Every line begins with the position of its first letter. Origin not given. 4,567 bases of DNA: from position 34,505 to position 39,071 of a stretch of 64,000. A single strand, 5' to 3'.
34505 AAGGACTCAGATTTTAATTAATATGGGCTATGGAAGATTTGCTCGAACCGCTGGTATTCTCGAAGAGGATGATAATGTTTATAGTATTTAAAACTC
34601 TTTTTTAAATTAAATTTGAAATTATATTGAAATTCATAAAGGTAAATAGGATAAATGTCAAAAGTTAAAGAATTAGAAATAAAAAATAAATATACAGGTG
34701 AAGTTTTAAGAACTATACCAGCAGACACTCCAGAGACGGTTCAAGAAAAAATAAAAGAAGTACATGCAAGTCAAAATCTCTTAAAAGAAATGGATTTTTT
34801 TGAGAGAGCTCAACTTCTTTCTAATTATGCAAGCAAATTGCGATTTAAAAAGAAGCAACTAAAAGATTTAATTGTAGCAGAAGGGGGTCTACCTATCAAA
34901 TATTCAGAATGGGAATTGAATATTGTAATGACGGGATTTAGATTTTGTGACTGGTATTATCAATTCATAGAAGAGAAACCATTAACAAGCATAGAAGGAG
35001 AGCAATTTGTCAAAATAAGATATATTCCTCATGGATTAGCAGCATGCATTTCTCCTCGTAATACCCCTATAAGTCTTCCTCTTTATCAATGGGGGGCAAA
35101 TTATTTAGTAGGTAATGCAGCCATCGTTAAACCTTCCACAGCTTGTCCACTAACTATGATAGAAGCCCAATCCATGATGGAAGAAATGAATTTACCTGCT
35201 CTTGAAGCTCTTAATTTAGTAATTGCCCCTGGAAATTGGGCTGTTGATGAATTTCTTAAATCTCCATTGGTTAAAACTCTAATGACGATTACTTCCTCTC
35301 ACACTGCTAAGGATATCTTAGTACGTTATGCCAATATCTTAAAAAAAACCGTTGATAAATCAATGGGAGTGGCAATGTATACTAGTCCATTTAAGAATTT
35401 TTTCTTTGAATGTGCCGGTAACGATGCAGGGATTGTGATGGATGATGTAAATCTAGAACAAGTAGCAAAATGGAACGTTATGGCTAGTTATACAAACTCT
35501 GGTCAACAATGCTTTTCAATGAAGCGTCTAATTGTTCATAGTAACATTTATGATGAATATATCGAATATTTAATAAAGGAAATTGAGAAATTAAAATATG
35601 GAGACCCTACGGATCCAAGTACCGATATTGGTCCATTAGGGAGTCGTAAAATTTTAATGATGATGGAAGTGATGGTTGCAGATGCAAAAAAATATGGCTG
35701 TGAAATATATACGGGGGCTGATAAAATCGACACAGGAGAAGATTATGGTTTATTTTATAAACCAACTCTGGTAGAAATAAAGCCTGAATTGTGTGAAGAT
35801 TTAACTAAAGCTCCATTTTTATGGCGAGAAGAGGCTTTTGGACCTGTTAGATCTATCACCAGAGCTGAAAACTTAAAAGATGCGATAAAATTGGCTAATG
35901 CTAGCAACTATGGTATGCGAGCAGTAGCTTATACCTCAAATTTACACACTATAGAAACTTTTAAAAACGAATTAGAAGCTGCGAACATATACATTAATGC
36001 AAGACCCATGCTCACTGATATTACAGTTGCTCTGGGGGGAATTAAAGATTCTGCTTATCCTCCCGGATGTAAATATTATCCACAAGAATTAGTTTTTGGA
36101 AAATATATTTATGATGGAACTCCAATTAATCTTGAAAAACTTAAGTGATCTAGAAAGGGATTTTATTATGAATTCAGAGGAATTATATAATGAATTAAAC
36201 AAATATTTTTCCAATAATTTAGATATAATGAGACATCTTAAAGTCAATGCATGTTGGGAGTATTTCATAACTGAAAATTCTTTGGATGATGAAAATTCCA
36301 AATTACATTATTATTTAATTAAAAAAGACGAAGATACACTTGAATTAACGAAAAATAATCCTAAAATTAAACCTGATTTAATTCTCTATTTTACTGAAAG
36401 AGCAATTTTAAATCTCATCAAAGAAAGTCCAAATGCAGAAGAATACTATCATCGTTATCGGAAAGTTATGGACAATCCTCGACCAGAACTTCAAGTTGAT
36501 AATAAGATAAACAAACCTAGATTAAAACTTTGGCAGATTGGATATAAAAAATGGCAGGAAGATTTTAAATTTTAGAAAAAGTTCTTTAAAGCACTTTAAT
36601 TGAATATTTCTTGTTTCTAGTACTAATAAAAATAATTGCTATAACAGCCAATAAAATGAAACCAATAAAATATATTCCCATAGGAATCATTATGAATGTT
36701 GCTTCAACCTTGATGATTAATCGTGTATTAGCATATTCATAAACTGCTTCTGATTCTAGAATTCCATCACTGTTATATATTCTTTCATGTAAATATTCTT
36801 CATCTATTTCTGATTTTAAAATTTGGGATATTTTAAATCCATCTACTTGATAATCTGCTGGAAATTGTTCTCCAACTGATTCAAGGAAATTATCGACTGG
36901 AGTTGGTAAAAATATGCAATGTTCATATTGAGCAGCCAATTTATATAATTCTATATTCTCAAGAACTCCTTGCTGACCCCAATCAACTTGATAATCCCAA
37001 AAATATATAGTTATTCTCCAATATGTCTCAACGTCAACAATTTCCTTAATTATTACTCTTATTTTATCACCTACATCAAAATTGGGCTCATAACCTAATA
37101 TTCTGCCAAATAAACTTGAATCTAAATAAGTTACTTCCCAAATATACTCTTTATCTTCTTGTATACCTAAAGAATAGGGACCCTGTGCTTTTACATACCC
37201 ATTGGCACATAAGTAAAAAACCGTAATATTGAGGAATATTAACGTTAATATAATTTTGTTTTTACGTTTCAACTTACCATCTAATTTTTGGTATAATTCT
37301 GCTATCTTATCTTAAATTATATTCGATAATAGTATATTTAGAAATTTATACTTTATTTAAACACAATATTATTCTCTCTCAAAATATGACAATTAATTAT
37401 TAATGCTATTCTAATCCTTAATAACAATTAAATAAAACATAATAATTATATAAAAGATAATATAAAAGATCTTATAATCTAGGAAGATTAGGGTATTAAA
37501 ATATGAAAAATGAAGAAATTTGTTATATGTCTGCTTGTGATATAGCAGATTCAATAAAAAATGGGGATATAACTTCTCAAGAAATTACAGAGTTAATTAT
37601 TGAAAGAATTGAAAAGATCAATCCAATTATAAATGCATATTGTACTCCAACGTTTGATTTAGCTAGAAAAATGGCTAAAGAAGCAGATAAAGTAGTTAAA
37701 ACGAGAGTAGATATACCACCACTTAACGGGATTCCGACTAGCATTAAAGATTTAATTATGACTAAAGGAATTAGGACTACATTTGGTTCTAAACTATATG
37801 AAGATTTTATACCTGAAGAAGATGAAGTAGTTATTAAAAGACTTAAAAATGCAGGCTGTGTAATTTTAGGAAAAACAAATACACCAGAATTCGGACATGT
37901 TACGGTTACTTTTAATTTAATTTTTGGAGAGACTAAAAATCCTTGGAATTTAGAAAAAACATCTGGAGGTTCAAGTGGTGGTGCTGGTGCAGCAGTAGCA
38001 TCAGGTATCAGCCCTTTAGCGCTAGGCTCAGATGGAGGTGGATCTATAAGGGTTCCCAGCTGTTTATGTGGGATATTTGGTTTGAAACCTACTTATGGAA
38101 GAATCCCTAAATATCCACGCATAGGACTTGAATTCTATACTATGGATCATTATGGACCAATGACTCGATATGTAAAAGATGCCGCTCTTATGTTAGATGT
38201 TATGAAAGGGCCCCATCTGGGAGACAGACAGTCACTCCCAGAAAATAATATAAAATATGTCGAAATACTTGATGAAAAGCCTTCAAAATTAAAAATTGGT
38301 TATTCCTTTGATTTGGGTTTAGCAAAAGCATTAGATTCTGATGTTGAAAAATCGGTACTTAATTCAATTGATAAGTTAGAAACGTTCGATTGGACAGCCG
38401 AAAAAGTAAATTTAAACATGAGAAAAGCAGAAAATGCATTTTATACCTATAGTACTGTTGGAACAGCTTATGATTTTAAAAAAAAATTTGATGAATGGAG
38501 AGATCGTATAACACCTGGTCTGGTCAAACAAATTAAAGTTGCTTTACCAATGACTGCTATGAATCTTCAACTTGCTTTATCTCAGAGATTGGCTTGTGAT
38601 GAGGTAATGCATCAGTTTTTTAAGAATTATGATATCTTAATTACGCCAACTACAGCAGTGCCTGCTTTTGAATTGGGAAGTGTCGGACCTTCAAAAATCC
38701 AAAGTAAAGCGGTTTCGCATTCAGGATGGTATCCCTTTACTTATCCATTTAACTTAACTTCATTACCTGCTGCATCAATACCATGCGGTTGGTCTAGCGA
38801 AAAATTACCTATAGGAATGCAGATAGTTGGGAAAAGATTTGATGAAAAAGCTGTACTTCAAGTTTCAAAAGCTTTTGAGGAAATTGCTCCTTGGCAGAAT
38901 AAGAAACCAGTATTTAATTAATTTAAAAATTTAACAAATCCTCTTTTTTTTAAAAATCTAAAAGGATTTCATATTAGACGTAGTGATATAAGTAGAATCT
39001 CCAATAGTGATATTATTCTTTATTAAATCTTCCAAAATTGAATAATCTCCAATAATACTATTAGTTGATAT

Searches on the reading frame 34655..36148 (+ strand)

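Call 72: search_protein_families(library=pfam, proteins=[window:34655-36148:+], max_evalue=0.001)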
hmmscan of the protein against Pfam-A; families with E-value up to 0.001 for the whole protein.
window:34655-36148:+ (497 aa): 1 family
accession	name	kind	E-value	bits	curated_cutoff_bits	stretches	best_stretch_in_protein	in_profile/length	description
PF00171.27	Aldedh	-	1.6e-87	294.5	23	1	5-468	7-443/461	Aldehyde dehydrogenase family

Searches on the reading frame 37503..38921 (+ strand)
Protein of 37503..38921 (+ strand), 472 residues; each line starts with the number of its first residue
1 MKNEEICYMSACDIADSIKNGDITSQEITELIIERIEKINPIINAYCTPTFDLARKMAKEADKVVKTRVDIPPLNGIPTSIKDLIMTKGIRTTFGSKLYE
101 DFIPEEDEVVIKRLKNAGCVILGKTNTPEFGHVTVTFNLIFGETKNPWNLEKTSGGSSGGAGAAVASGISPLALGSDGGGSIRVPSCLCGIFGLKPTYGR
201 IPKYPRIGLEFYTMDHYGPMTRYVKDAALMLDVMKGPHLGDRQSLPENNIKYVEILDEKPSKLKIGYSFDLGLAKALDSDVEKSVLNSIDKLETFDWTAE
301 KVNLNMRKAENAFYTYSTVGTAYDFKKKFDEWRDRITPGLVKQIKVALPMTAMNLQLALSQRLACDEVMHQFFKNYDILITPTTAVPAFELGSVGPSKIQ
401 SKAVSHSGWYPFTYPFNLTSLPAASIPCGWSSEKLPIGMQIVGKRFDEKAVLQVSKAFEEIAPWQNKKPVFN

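Call 72: search_protein_families(library=pfam, proteins=[window:37503-38921:+], max_evalue=0.001)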
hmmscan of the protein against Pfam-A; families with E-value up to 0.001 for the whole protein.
window:37503-38921:+ (472 aa): 1 family
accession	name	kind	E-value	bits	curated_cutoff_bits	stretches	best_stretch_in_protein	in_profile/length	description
PF01425.27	Amidase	-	1.8e-114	383.7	27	1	27-452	1-445/445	Amidase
